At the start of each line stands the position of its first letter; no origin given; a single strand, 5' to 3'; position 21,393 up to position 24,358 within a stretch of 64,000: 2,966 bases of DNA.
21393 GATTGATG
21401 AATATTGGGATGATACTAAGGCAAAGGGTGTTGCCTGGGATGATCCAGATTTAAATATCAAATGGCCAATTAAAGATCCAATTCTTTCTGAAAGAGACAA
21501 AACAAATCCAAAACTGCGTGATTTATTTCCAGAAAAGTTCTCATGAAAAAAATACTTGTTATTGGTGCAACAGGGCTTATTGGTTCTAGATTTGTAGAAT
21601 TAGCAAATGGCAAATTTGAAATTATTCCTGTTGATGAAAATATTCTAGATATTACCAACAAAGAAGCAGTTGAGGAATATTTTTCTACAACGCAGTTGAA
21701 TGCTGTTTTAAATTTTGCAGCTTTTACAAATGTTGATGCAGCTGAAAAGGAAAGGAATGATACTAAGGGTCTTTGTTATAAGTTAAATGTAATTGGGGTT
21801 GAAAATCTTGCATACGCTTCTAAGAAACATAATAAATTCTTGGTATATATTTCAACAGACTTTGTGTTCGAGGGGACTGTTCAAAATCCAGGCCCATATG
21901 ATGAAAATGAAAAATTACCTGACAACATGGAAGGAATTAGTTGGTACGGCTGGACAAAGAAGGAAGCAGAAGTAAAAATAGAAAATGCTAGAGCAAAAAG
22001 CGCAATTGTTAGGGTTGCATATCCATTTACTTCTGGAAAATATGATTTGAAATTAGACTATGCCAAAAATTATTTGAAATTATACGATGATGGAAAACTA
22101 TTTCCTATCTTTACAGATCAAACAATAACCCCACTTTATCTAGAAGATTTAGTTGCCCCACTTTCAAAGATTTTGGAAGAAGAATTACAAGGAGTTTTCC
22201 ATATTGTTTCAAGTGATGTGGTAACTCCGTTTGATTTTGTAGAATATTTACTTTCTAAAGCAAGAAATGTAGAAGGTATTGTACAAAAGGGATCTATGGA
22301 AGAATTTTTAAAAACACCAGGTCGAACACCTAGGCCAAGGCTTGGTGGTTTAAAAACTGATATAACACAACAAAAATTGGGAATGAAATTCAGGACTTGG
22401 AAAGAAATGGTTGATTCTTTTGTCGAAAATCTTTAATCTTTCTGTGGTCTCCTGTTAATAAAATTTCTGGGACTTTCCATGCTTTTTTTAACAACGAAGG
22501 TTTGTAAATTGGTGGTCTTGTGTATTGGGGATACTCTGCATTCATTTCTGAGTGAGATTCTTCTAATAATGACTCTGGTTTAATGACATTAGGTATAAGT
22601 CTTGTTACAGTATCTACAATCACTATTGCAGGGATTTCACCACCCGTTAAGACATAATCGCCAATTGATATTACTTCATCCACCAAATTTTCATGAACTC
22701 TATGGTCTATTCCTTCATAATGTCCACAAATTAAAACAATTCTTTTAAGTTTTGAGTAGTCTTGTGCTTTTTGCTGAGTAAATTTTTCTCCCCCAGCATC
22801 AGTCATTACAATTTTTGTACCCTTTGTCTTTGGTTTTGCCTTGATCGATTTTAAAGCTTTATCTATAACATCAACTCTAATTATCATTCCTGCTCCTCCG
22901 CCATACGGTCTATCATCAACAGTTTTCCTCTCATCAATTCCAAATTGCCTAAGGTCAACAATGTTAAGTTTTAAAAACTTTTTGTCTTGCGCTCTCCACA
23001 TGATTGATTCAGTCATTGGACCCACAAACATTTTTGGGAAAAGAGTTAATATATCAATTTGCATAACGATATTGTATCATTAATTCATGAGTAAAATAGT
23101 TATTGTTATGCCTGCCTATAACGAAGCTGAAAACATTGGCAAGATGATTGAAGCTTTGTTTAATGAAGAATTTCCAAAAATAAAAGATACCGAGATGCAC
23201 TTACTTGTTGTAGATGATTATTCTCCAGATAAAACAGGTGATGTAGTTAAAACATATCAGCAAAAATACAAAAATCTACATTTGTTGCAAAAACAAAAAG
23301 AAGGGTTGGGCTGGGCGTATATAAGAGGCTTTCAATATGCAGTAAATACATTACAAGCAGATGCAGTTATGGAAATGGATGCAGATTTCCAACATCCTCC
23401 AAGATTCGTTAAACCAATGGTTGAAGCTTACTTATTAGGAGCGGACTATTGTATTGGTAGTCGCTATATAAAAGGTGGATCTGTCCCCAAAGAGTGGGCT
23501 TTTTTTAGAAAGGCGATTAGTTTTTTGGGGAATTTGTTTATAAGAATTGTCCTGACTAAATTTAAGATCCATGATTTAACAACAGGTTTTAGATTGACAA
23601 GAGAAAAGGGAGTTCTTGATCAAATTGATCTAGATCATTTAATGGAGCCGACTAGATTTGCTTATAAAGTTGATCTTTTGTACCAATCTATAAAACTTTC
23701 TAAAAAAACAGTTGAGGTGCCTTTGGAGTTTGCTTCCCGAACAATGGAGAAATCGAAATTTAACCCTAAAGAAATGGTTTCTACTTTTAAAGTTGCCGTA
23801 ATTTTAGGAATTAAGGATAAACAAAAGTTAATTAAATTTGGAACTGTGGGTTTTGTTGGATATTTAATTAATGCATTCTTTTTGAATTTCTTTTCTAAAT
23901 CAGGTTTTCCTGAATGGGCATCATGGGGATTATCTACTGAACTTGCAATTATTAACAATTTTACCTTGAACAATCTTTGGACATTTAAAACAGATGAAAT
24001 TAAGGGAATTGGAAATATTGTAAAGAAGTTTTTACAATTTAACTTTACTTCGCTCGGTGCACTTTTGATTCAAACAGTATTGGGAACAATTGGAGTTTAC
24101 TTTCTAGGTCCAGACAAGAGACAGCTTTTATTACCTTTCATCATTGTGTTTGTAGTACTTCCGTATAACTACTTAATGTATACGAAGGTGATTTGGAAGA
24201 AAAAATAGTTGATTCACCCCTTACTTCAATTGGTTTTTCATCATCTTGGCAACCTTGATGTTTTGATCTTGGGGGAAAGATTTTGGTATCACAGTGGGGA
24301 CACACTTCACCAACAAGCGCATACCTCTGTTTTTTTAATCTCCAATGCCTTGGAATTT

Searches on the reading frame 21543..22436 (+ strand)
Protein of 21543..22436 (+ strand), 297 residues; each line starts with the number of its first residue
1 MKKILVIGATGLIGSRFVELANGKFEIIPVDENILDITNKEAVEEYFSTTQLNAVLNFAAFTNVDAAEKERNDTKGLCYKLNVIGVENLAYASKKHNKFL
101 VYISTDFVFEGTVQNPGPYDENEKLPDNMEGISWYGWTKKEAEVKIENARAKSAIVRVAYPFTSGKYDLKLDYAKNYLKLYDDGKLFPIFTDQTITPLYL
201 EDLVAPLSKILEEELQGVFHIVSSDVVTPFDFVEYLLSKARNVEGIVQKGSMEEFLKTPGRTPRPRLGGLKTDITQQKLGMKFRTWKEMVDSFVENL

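Call 56: search_protein_families(library=pfam, proteins=[window:21543-22436:+], max_evalue=0.01)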
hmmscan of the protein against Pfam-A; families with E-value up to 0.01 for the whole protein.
window:21543-22436:+ (297 aa): 6 families
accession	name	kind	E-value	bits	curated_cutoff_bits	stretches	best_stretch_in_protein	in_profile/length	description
PF04321.23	RmlD_sub_bind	-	2.6e-49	168.3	27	1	3-296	2-284/287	RmlD substrate binding domain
PF01370.27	Epimerase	-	9.4e-15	55.1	20.9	1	4-154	1-161/240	NAD dependent epimerase/dehydratase family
PF16363.11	GDP_Man_Dehyd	-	6.1e-09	36.2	27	1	35-154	59-172/332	GDP-mannose 4,6 dehydratase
PF07993.18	NAD_binding_4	-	7.1e-08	32.3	20.1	1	49-158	86-204/258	Male sterility protein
PF02719.21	Polysacc_synt_2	-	1.3e-06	28.3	20.2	1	32-106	58-129/293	Polysaccharide biosynthesis protein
PF01073.25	3Beta_HSD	-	0.00012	21.7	22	1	34-149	51-160/280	3-beta hydroxysteroid dehydrogenase/isomerase family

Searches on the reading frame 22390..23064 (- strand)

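Call 56: search_protein_families(library=pfam, proteins=[window:22390-23064:-], max_evalue=0.01)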
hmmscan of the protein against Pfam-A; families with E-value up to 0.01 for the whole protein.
window:22390-23064:- (224 aa): 1 family
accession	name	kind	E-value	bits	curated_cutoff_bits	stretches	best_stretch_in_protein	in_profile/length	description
PF01746.26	tRNA_m1G_MT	-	2.9e-49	167.9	27.3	1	24-218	3-186/195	tRNA (Guanine-1)-methyltransferase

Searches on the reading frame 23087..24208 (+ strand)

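Call 56: search_protein_families(library=pfam, proteins=[window:23087-24208:+], max_evalue=0.01)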
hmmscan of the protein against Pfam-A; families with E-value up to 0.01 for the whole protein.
window:23087-24208:+ (373 aa): 4 families
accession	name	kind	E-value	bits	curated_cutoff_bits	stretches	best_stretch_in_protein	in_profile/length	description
PF00535.33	Glycos_transf_2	-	4e-26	92.4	23.3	1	6-174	2-162/168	Glycosyl transferase family 2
PF04138.20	GtrA_DPMS_TM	-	2e-16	60.7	26.1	1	250-370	1-117/117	GtrA/DPMS, transmembrane domain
PF10111.15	Glyco_tranf_2_2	-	0.00033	20.7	27.3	1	6-100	2-91/276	Glycosyltransferase like family 2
PF13641.12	Glyco_tranf_2_3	-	0.0085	16.6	27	0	4-108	3-104/230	Glycosyltransferase like family 2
